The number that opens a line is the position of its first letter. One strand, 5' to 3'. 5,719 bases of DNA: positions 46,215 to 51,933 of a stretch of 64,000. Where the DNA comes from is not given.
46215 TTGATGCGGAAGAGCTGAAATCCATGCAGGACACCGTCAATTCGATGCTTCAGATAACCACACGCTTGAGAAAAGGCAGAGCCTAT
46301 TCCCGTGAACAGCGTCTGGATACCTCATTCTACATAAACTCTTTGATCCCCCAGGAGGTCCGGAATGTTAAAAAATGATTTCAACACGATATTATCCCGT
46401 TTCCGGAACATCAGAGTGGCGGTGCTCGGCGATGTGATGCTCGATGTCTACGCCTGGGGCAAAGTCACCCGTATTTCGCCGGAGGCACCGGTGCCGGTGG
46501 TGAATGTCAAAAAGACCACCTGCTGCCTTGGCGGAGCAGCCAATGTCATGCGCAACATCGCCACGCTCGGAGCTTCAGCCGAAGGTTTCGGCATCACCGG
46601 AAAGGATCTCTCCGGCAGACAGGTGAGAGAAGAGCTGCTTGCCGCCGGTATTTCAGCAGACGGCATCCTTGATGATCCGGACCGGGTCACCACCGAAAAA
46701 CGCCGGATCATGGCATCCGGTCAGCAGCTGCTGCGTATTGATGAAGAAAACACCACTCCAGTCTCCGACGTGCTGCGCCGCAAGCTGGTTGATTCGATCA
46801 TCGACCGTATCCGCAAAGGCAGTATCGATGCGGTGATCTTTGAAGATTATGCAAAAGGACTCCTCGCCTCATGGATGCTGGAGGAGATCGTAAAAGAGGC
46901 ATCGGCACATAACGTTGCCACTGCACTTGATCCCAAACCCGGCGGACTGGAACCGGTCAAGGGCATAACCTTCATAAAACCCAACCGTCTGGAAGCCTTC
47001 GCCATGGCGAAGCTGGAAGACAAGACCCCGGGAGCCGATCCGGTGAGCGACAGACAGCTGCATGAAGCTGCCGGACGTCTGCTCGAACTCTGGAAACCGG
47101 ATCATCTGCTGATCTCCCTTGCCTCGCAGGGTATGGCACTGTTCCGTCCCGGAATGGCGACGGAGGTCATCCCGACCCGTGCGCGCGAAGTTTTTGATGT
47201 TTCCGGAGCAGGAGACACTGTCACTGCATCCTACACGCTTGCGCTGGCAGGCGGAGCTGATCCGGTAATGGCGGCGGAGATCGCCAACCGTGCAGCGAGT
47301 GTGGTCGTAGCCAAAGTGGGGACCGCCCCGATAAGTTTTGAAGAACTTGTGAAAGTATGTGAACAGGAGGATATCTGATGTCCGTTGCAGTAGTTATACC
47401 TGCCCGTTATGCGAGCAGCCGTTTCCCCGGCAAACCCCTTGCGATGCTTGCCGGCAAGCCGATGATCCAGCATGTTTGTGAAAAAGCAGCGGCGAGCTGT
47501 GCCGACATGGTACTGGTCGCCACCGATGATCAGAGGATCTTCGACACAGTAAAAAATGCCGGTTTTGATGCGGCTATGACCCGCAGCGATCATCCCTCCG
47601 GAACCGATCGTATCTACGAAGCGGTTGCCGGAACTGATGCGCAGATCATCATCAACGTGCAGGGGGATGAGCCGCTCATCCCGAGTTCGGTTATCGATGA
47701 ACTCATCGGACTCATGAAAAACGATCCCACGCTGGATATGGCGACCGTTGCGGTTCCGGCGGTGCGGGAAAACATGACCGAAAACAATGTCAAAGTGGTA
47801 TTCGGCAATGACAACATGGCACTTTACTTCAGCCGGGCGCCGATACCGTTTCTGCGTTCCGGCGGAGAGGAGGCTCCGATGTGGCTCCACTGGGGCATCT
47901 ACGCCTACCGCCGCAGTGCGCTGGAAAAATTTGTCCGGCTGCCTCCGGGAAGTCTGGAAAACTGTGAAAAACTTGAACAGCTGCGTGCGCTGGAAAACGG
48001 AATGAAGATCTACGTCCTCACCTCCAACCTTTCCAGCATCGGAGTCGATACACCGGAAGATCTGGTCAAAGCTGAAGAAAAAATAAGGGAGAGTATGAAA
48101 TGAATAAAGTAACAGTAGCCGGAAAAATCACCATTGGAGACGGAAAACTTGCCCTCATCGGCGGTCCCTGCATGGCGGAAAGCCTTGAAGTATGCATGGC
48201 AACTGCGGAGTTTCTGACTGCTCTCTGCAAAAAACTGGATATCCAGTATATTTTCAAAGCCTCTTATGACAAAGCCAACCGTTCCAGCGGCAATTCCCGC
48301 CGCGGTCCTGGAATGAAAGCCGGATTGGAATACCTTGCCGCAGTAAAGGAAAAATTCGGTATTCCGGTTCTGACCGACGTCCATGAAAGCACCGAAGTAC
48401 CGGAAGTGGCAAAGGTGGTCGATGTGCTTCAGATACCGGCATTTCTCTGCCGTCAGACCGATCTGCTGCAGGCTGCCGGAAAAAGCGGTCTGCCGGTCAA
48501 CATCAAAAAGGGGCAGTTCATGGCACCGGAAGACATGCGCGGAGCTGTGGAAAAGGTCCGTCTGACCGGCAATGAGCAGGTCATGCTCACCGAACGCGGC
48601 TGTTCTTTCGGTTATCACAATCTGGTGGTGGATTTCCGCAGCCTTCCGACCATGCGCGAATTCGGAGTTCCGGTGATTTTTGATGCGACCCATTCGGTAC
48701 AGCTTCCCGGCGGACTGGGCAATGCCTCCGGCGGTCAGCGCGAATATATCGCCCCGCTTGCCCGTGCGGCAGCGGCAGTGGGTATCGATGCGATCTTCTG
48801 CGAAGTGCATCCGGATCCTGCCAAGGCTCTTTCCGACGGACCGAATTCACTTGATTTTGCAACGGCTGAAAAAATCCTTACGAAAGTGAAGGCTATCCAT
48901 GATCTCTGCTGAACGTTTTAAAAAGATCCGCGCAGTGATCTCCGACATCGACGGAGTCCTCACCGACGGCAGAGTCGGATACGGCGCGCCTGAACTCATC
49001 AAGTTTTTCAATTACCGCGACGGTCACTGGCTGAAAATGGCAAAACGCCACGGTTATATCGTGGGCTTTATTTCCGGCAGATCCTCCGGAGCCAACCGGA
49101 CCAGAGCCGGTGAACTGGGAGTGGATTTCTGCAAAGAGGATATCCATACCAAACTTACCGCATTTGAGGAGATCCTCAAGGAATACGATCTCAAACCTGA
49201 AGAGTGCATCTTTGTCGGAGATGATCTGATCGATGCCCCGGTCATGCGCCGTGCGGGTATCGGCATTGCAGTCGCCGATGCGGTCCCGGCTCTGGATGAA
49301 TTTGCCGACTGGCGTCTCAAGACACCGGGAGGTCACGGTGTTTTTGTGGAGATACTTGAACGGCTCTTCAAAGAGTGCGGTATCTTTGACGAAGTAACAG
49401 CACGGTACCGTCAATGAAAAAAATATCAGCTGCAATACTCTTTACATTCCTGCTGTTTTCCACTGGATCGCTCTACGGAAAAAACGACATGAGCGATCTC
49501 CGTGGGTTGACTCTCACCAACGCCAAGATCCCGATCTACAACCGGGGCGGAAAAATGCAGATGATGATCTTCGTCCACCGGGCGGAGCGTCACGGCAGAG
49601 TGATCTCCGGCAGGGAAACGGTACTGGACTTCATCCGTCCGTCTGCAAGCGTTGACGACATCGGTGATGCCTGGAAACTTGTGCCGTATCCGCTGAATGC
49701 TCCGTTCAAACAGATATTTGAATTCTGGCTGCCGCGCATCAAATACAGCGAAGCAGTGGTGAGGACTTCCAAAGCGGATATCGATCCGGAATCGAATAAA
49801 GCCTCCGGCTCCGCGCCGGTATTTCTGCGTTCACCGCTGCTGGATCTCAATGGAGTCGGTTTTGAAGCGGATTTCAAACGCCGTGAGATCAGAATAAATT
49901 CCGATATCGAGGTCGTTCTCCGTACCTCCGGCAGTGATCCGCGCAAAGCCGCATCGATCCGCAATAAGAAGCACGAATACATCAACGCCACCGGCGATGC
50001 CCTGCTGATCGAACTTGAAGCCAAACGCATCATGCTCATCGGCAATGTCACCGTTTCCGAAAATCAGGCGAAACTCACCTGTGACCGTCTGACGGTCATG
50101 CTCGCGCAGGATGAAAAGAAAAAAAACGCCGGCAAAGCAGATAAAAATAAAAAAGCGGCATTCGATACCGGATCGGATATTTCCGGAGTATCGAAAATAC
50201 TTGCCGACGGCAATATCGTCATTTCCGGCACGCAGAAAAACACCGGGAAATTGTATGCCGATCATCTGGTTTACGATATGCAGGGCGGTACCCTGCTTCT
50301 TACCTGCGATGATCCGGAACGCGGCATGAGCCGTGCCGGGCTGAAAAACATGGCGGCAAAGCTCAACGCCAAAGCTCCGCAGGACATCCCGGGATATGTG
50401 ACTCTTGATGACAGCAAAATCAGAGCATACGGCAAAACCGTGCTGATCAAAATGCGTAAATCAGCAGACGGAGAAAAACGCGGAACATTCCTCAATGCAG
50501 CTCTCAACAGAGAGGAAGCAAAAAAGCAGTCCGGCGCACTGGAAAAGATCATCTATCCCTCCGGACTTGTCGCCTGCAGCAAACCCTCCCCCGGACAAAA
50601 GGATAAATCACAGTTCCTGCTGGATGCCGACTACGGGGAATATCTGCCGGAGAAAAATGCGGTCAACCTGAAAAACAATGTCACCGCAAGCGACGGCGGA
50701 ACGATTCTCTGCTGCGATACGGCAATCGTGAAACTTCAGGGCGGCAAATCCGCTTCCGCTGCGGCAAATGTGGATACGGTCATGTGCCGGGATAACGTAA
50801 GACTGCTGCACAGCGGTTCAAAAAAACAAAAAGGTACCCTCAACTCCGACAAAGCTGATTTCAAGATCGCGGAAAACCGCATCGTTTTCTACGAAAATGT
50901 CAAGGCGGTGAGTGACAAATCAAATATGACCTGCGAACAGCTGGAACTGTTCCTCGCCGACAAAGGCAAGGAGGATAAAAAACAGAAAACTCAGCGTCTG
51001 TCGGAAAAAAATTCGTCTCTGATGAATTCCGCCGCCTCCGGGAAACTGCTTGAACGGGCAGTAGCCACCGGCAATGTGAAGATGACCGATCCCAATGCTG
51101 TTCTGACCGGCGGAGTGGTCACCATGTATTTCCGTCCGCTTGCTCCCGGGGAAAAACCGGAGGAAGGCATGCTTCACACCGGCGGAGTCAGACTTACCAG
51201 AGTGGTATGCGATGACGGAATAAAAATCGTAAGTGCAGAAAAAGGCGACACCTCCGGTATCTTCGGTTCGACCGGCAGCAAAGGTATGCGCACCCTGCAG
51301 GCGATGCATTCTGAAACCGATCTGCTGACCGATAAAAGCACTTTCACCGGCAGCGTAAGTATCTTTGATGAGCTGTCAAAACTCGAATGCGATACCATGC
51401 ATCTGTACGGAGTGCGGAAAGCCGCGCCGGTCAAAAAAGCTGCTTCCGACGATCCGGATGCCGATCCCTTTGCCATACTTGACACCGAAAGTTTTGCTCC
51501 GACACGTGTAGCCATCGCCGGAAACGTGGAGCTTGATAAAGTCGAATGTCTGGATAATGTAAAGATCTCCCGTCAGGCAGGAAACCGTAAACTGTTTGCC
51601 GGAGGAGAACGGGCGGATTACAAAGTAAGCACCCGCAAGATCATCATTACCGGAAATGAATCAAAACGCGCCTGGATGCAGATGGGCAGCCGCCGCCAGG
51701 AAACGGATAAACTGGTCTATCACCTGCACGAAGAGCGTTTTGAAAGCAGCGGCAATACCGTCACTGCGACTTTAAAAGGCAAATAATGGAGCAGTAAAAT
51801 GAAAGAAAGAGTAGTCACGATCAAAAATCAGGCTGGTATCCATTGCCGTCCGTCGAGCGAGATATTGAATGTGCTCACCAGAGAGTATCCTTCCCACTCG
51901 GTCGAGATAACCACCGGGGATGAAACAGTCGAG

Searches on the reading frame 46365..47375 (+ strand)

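Call 80: search_protein_families(library=pfam, proteins=[window:46365-47375:+], max_evalue=0.00001)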
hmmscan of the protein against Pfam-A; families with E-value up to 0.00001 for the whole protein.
window:46365-47375:+ (337 aa): 1 family
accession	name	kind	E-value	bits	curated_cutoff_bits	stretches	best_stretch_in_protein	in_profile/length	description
PF00294.29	PfkB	-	3.7e-32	112.3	25.8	1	17-322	3-297/302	pfkB family carbohydrate kinase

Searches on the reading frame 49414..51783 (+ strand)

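Call 80: search_protein_families(library=pfam, proteins=[window:49414-51783:+], max_evalue=0.00001)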
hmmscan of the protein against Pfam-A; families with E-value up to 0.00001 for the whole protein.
window:49414-51783:+ (790 aa): 2 families
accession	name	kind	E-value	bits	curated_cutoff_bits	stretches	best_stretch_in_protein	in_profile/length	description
PF03968.19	LptD_N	-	2.4e-16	60.4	20.4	0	629-774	3-112/113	LptA/(LptD N-terminal domain) LPS transport protein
PF06835.18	LptC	-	2.3e-09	37.5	21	0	115-165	120-170/175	Lipopolysaccharide-assembly, LptC-related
